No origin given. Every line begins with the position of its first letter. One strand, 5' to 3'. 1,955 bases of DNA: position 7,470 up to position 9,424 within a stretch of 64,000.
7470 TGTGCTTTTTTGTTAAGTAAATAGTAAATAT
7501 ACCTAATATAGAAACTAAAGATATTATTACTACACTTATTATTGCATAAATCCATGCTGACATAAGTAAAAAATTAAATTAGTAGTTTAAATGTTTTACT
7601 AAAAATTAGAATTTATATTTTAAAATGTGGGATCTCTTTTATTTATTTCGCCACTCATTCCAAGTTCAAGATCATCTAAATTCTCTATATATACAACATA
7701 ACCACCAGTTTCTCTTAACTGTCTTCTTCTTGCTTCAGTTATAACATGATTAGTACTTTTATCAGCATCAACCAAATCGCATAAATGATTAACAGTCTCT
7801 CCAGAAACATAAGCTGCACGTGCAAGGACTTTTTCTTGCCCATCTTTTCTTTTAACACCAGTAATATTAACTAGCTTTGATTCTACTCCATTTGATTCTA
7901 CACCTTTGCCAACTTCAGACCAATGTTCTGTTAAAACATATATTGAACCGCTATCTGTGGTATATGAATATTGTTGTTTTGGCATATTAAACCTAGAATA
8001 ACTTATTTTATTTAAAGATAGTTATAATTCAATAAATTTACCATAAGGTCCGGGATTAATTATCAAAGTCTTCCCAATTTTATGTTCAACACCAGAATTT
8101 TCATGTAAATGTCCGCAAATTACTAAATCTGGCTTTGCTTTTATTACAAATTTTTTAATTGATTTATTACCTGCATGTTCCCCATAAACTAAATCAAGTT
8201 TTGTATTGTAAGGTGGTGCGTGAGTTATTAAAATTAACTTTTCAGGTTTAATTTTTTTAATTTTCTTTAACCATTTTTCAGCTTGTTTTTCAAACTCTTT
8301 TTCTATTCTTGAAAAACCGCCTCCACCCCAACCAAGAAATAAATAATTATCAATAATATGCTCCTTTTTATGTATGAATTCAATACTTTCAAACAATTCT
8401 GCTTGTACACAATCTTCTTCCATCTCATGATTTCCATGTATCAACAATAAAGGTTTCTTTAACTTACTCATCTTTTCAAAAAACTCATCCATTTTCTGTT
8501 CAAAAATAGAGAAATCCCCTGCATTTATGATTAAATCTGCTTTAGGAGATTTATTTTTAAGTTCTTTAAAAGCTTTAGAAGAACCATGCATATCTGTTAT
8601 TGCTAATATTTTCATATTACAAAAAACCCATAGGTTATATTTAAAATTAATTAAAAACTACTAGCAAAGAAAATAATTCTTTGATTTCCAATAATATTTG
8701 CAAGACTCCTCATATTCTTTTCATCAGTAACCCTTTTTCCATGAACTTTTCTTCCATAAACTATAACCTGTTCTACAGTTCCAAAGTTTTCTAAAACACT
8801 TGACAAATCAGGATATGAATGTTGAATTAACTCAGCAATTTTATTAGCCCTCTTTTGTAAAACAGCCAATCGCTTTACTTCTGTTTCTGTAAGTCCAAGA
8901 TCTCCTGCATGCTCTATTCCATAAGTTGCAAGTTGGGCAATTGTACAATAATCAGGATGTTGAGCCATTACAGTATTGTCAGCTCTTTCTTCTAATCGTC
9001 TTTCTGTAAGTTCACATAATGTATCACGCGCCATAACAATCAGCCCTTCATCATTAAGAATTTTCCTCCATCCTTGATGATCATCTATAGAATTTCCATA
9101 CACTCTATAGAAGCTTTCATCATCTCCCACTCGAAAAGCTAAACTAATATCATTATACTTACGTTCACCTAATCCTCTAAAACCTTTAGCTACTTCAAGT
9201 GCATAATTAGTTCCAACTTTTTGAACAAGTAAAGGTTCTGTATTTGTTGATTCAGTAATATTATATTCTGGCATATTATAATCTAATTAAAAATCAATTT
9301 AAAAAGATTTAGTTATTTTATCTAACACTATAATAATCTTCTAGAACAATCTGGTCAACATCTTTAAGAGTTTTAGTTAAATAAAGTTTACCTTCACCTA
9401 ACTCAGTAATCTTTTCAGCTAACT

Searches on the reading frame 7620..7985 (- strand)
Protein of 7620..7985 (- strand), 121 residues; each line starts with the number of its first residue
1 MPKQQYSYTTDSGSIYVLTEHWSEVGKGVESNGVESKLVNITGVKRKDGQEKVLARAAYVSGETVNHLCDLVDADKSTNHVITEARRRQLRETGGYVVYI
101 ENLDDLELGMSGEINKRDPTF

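Call 3: search_protein_families(library=pfam, proteins=[window:7620-7985:-], max_evalue=1)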
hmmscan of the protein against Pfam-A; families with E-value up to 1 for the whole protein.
window:7620-7985:- (121 aa): 4 families
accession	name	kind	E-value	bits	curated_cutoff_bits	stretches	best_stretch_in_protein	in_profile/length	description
PF03830.20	PTSIIB_sorb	-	0.025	15.3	27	1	10-75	72-135/148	PTS system sorbose subfamily IIB component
PF01406.26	tRNA-synt_1e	-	0.05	13.4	27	1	58-107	12-58/301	tRNA synthetases class I (C) catalytic domain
PF23863.2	CdsD_PD1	-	0.052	13.9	33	0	2-18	6-22/50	CdsD PD1 domain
PF13986.11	DUF4224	-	0.079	13.4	22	1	38-57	7-26/45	Domain of unknown function (DUF4224)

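Call 4: search_protein_families(library=ncbifam, proteins=[window:7620-7985:-], max_evalue=1)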
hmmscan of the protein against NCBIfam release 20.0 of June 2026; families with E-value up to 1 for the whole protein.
window:7620-7985:- (121 aa): 1 family
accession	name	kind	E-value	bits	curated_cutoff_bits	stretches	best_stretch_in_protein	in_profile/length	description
TIGR00435.1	cysS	equivalog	0.29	10.2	340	0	57-107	23-70/466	cysteine--tRNA ligase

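Call 5: search_protein_families(library=padloc, proteins=[window:7620-7985:-], max_evalue=0.1)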
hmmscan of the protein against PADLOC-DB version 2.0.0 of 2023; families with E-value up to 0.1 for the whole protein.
window:7620-7985:- (121 aa): 1 family
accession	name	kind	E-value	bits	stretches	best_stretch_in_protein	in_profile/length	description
PDLC02228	AbiEi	-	0.00052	17.4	1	56-113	96-149/216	AbiEi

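Call 6: search_protein_families(library=phrogs, proteins=[window:7620-7985:-], max_evalue=0.1)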
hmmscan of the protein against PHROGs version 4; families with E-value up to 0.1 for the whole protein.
window:7620-7985:- (121 aa): 0 families

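Call 74: find_related_loci(query=window:7620-7985:-, collection=viral_contigs, flank=5000)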
Query window:7620-7985:- (121 aa) in viral_contigs; peptide patterns used: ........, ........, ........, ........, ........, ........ (x = any residue, [..] = any of these).
21 stretches matched a pattern, but none encodes a relative of the query by tblastn (E <= 1e-3).

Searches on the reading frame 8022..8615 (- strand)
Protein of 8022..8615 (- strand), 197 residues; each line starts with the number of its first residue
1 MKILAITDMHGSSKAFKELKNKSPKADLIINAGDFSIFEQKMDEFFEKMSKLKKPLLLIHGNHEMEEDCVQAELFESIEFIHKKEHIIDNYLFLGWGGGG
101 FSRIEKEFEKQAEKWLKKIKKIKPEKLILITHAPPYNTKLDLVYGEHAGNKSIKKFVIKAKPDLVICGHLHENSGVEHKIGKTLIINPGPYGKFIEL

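Call 3: search_protein_families(library=pfam, proteins=[window:8022-8615:-], max_evalue=1)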
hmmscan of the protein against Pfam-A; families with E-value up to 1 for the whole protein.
window:8022-8615:- (197 aa): 4 families
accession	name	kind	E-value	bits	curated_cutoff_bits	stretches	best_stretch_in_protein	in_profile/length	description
PF00149.33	Metallophos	-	3.5e-23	83.5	21.5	1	1-172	1-190/191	Calcineurin-like phosphoesterase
PF12850.12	Metallophos_2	-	3.2e-16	60.2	27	1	1-191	1-135/154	Calcineurin-like phosphoesterase superfamily domain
PF14582.11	Metallophos_3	-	7.5e-16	58.7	28.2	1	20-190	58-238/259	Metallophosphoesterase, calcineurin superfamily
PF07521.17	RMMBL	-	0.021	15.2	21.6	0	119-135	27-42/63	Zn-dependent metallo-hydrolase RNA specificity domain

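Call 4: search_protein_families(library=ncbifam, proteins=[window:8022-8615:-], max_evalue=1)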
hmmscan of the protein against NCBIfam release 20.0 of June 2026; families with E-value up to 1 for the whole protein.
window:8022-8615:- (197 aa): 10 families
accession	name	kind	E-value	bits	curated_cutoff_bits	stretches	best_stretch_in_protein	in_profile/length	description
TIGR00040.1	yfcE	subfamily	3e-12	46.9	56.25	2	1-76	1-74/158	YfcE family phosphodiesterase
TIGR03729.1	acc_ester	subfamily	1.3e-07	31.3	148.25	2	24-97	31-109/239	putative phosphoesterase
NF006988.0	PRK09453.1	equivalog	2.6e-06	27.4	117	2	1-35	1-37/183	phosphodiesterase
NF008359.0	PRK11148.1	equivalog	4.4e-06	26.4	225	1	3-183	33-216/275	3',5'-cyclic-AMP phosphodiesterase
TIGR04168.1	TIGR04168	hypoth_equivalog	0.0025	17.3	200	0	142-173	165-196/269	TIGR04168 family protein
TIGR04486.1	thiosulf_SoxB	equivalog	0.003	15.9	550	1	163-196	291-324/556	thiosulfohydrolase SoxB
NF008460.0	PRK11340.1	equivalog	0.0038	16.7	188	1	1-69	50-128/271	phosphodiesterase YaeI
NF003118.0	PRK04036.1-3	equivalog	0.027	13.4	445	1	142-179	396-435/481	DNA-directed DNA polymerase II small subunit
NF001204.0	PRK00166.1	equivalog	0.065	12.5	176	1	1-66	1-69/276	symmetrical bis(5'-nucleosyl)-tetraphosphatase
NF007512.0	PRK10116.1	equivalog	0.1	12.6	167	0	140-172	83-112/142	universal stress protein UspC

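Call 5: search_protein_families(library=padloc, proteins=[window:8022-8615:-], max_evalue=0.1)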
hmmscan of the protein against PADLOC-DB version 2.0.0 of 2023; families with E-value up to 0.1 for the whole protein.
window:8022-8615:- (197 aa): 4 families
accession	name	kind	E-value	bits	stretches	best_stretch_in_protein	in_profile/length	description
PDLC04908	PDC-S10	-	6e-26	89.1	1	1-187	10-197/223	-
PDLC01275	Csm5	-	0.0076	14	1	43-121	210-289/321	"CAS-III-A,CAS-III-D; effector_G7"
PDLC00706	Effector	-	0.028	12.2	1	6-53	89-136/172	2TM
PDLC00854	E1-E2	-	0.034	11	1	7-76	437-503/605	E1-E2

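Call 6: search_protein_families(library=phrogs, proteins=[window:8022-8615:-], max_evalue=0.1)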
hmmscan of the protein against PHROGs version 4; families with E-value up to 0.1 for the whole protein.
window:8022-8615:- (197 aa): 5 families
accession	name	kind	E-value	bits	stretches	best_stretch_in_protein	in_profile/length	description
phrog_1649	-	other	1.6e-20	74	1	1-187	36-267/308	metallo-phosphoesterase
phrog_547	-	other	6.4e-07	29.7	1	18-80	65-127/245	phosphoesterase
phrog_246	-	other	0.00087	19.4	1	1-144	176-315/417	NinI-like serine-threonine phosphatase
phrog_7339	-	DNA, RNA and nucleotide metabolism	0.0031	17.9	0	44-92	97-144/263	DNA repair exonuclease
phrog_284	-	DNA, RNA and nucleotide metabolism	0.085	12.7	0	152-191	317-358/398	exonuclease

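Call 56: find_encoding_contigs(protein=window:8022-8615:-, flank=4000, max_places=10)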
Protein window:8022-8615:- (197 aa): 24 contigs read that carry it; 2 places shown.
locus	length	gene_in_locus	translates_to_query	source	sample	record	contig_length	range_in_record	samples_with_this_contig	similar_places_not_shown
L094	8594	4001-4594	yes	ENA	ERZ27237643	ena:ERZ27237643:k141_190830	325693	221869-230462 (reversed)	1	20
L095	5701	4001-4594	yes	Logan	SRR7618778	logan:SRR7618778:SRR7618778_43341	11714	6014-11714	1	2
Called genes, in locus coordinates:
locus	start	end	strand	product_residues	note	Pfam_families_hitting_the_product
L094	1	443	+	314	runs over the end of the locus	-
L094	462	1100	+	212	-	-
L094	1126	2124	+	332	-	PF01078:Mg_chelatase, PF20720:nSTAND3 (weak), PF07724:AAA_2 (weak), PF00004:AAA (weak), PF07726:AAA_3, PF07728:AAA_5, PF00158:Sigma54_activat (weak), PF17863:AAA_lid_2, +6 more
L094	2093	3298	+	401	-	PF00092:VWA, PF13519:VWA_2, PF13768:VWA_3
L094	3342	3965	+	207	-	-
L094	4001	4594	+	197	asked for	PF00149:Metallophos, PF12850:Metallophos_2, PF14582:Metallophos_3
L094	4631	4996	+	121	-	-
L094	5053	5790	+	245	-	PF02535:Zip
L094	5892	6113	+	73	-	PF00313:CSD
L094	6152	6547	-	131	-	PF02643:DUF192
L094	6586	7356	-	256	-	PF06564:CBP_BcsQ (weak), PF10609:ParA, PF13614:AAA_31, PF00142:Fer4_NifH (weak), PF01656:CbiA, PF02374:ArsA_ATPase, PF09140:MipZ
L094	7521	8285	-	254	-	PF01015:Ribosomal_S3Ae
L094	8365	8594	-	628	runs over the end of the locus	PF02518:HATPase_c, PF00204:DNA_gyraseB, PF01751:Toprim, PF00986:DNA_gyraseB_C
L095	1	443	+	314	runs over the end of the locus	-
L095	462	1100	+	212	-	-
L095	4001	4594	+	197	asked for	PF00149:Metallophos, PF12850:Metallophos_2, PF14582:Metallophos_3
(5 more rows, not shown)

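Call 75: search_solved_structures(query=window:8022-8615:-, max_evalue=0.001)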
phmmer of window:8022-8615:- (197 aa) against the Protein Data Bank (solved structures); distinct sequences matched with E-value up to 0.001: 1.
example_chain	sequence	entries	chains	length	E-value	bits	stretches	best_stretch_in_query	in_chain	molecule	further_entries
2yvt_A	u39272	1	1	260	1.7e-06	31.4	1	31-191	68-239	Hypothetical protein aq_1956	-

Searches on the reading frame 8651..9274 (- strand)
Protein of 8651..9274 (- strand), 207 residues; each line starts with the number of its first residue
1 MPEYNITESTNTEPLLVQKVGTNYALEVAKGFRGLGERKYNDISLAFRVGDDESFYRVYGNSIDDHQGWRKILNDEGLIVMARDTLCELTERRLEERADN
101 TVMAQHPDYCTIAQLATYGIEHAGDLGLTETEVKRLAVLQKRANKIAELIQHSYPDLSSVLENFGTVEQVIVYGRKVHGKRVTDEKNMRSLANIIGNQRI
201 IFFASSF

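Call 3: search_protein_families(library=pfam, proteins=[window:8651-9274:-], max_evalue=1)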
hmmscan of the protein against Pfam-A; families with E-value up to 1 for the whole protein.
window:8651-9274:- (207 aa): 1 family
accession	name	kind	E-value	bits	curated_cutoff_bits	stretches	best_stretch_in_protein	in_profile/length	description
PF10548.14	P22_AR_C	-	0.12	12.9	22.4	1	128-164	7-43/73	P22AR C-terminal domain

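Call 4: search_protein_families(library=ncbifam, proteins=[window:8651-9274:-], max_evalue=1)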
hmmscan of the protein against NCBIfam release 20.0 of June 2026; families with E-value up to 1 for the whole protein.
window:8651-9274:- (207 aa): 0 families

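Call 5: search_protein_families(library=padloc, proteins=[window:8651-9274:-], max_evalue=0.1)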
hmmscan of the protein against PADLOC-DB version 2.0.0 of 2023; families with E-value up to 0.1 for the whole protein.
window:8651-9274:- (207 aa): 0 families

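Call 6: search_protein_families(library=phrogs, proteins=[window:8651-9274:-], max_evalue=0.1)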
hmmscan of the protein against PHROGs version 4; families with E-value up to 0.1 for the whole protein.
window:8651-9274:- (207 aa): 0 families

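Call 73: find_related_loci(query=window:8651-9274:-, collection=viral_contigs, flank=5000)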
Query window:8651-9274:- (207 aa) in viral_contigs; peptide patterns used: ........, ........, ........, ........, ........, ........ (x = any residue, [..] = any of these).
6 stretches matched a pattern, but none encodes a relative of the query by tblastn (E <= 1e-3).

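Call 76: search_solved_structures(query=window:8651-9274:-, max_evalue=10)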
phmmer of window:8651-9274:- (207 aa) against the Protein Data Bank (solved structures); distinct sequences matched with E-value up to 10: 1.
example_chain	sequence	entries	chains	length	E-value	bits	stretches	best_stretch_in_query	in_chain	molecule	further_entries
2rdp_A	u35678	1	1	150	0.43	13.9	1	132-176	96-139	putative transcriptional regulator MarR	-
